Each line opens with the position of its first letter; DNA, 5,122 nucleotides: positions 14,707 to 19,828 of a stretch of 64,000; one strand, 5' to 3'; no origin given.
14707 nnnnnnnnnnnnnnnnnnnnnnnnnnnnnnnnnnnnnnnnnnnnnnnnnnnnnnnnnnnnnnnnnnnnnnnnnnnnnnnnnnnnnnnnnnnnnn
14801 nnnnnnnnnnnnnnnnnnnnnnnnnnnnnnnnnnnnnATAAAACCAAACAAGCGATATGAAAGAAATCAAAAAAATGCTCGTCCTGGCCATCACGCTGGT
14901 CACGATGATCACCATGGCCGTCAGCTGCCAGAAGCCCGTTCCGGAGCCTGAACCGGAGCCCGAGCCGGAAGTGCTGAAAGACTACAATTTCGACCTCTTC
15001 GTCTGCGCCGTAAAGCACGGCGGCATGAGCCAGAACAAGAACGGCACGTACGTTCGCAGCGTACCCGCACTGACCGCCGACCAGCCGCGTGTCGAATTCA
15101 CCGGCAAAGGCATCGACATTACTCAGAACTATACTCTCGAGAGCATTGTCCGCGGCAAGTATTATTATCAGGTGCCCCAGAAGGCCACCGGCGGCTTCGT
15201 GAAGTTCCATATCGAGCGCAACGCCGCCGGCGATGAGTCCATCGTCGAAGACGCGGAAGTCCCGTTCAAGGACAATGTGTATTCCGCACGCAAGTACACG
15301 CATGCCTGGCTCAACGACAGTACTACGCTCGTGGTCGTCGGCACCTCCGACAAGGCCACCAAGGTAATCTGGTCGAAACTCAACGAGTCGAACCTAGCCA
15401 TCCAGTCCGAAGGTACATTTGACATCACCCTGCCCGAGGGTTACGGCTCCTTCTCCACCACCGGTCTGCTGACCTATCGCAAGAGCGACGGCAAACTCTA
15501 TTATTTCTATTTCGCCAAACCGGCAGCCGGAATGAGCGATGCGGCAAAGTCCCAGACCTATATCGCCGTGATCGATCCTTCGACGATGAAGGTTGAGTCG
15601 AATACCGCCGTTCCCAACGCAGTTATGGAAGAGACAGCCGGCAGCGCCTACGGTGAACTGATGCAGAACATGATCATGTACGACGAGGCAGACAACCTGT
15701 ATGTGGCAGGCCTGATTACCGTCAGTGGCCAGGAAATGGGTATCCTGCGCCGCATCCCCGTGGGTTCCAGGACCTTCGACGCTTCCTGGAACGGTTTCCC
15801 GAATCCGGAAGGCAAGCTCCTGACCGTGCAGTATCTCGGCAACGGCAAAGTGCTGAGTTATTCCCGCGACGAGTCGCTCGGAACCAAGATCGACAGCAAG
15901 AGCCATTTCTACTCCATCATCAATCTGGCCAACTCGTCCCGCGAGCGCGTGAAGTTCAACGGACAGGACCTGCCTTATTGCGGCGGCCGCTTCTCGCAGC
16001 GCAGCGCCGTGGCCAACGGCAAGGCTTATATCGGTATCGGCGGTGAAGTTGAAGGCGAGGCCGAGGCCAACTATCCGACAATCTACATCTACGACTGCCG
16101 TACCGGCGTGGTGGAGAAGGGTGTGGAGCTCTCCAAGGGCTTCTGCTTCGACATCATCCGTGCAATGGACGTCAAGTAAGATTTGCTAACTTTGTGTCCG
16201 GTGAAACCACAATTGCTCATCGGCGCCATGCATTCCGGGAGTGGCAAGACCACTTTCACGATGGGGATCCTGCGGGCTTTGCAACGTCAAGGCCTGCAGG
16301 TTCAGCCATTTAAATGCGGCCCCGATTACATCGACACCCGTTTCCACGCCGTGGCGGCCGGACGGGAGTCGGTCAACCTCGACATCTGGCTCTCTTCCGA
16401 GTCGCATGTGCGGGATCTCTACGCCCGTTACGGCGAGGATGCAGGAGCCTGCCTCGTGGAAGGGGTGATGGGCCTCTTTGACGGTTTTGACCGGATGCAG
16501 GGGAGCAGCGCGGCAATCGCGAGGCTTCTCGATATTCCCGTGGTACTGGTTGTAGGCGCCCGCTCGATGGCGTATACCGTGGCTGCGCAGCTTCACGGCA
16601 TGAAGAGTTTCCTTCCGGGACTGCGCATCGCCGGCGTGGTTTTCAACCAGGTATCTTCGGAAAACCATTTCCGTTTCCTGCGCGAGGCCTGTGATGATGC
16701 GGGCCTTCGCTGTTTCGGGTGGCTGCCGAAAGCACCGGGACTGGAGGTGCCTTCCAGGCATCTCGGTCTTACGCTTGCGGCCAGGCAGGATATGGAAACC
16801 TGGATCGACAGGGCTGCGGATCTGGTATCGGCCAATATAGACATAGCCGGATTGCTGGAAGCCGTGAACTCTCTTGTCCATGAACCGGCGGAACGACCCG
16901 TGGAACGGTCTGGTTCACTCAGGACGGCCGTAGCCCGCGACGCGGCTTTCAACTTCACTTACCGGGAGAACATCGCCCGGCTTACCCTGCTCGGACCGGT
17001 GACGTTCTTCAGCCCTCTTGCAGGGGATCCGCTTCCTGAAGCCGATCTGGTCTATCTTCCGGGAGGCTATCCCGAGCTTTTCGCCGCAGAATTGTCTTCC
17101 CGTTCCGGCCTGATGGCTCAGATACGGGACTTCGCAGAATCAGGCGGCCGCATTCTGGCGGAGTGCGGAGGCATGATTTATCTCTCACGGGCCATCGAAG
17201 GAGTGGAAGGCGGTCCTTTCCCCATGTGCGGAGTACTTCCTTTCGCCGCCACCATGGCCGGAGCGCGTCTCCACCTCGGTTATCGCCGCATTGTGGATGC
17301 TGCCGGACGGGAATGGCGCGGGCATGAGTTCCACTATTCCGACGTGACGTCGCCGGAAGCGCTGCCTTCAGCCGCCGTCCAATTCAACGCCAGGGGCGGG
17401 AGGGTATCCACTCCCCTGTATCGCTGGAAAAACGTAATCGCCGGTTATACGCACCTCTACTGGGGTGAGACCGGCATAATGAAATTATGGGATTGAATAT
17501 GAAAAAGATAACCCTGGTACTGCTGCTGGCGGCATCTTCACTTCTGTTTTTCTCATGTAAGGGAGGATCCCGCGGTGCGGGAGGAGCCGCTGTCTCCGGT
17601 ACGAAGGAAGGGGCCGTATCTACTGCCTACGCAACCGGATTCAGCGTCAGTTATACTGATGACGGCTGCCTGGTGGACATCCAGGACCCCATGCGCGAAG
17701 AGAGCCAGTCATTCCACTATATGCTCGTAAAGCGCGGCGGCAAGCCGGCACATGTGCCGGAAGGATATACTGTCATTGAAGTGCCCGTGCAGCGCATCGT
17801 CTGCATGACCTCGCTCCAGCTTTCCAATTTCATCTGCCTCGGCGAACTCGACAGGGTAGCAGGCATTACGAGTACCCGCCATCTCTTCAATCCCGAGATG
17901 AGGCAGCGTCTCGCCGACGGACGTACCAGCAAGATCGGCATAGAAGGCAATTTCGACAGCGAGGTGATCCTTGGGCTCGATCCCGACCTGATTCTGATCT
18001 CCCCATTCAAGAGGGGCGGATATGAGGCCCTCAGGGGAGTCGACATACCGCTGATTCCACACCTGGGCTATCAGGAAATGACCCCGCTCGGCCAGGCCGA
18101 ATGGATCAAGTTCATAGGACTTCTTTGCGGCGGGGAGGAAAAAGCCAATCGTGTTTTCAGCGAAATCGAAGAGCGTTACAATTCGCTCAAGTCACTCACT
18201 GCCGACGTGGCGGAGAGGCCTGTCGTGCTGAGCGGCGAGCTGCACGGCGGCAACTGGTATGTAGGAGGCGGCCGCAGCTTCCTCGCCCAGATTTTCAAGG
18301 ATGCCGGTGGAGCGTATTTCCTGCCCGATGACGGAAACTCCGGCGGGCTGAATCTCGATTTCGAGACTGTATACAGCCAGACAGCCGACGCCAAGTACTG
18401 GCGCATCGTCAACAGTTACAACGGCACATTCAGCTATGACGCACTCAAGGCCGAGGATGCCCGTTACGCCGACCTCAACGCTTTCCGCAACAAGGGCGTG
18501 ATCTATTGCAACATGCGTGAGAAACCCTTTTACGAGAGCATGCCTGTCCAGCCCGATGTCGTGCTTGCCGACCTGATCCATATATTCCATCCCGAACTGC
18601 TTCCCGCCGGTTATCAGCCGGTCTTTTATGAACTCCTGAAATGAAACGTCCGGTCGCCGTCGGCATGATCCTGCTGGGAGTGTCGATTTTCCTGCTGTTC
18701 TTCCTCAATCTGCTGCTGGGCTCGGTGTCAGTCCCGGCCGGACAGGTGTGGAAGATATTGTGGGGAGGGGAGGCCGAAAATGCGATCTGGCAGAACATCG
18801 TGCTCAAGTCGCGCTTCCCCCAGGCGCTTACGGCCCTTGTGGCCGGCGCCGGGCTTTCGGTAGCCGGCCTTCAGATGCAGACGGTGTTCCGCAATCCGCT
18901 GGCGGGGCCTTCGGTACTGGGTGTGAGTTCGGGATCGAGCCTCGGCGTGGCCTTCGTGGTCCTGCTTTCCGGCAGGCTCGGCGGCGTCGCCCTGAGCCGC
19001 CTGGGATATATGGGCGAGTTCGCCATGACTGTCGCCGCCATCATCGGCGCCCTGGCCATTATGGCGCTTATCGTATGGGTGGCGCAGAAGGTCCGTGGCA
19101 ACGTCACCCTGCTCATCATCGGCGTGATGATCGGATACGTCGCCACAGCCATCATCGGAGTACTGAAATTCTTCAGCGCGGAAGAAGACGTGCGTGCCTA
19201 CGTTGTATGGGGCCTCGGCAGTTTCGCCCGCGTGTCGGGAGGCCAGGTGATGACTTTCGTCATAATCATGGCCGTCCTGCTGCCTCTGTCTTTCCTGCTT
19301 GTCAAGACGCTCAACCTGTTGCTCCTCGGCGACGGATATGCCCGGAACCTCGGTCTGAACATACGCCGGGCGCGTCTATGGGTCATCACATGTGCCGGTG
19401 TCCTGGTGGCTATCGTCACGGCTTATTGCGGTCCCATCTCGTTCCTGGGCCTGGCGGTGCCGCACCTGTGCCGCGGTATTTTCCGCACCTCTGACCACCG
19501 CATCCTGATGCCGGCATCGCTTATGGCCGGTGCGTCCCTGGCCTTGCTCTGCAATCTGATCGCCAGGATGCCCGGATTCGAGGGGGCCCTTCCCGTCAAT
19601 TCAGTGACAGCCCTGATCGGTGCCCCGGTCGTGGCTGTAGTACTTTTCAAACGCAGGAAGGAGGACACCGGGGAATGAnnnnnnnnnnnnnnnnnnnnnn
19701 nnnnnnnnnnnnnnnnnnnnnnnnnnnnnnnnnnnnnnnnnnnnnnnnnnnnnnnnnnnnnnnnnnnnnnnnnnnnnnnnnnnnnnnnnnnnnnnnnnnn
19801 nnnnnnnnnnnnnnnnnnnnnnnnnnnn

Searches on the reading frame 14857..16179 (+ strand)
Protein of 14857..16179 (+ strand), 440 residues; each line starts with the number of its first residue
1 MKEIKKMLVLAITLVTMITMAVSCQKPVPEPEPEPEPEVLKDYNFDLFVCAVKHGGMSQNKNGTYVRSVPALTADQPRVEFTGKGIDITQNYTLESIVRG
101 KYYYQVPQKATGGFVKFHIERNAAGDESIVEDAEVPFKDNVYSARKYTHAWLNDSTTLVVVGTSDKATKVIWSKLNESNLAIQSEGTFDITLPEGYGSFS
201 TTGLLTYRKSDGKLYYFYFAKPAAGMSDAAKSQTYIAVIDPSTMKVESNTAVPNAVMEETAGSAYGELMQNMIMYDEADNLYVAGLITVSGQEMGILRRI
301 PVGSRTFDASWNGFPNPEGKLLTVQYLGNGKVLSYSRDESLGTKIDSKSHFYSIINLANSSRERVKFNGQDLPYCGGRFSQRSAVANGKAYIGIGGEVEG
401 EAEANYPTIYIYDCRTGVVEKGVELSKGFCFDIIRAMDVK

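Call 3: search_protein_families(library=pfam, proteins=[window:14857-16179:+], max_evalue=0.01)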
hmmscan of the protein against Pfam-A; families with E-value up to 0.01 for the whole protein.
window:14857-16179:+ (440 aa): 0 families

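Call 4: search_protein_families(library=ncbifam, proteins=[window:14857-16179:+], max_evalue=0.01)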
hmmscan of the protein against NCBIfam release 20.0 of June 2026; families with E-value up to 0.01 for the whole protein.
window:14857-16179:+ (440 aa): 0 families

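Call 58: search_solved_structures(query=window:14857-16179:+, max_evalue=1)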
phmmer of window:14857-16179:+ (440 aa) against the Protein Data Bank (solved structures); distinct sequences matched with E-value up to 1: 0.

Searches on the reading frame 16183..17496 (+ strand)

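Call 19: search_protein_families(library=pfam, proteins=[window:16183-17496:+], max_evalue=0.001)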
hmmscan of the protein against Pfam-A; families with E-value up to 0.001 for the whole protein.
window:16183-17496:+ (437 aa): 3 families
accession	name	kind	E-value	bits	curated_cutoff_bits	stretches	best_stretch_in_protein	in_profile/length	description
PF07685.20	GATase_3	-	7.7e-32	110.9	27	1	249-428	3-192/196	CobB/CobQ-like glutamine amidotransferase domain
PF01656.29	CbiA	-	4.9e-17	62.5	25.4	1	14-194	4-123/125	CobQ/CobB/MinD/ParA nucleotide binding domain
PF13500.12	AAA_26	-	7.6e-12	45.9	27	1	10-188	2-195/198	AAA domain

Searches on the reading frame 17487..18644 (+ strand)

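Call 19: search_protein_families(library=pfam, proteins=[window:17487-18644:+], max_evalue=0.001)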
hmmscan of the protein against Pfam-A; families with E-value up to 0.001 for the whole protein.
window:17487-18644:+ (385 aa): 1 family
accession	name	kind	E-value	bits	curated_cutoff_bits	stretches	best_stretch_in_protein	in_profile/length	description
PF01497.23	Peripla_BP_2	-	2.4e-19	70.1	27.5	1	104-341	1-231/235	Periplasmic binding protein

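Call 91: search_protein_families(library=ncbifam, proteins=[window:17487-18644:+], max_evalue=0.00001)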
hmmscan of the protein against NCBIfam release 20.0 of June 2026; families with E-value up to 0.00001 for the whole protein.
window:17487-18644:+ (385 aa): 1 family
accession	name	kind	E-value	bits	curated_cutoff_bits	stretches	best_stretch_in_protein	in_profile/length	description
TIGR04281.1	peripla_PGF_1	equivalog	3.8e-07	29.6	325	1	111-301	31-211/330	PGF-CTERM-anchored ABC transporter substrate-binding protein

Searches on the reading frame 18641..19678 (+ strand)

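Call 19: search_protein_families(library=pfam, proteins=[window:18641-19678:+], max_evalue=0.001)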
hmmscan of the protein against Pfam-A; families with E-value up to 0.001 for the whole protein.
window:18641-19678:+ (345 aa): 2 families
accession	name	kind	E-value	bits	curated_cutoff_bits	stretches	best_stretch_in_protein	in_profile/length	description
PF01032.23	FecCD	-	4.4e-73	246.5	26.5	1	17-337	3-311/311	FecCD transport family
PF00950.22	ABC-3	-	0.00039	20.5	20.1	1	113-267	43-191/258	ABC 3 transport family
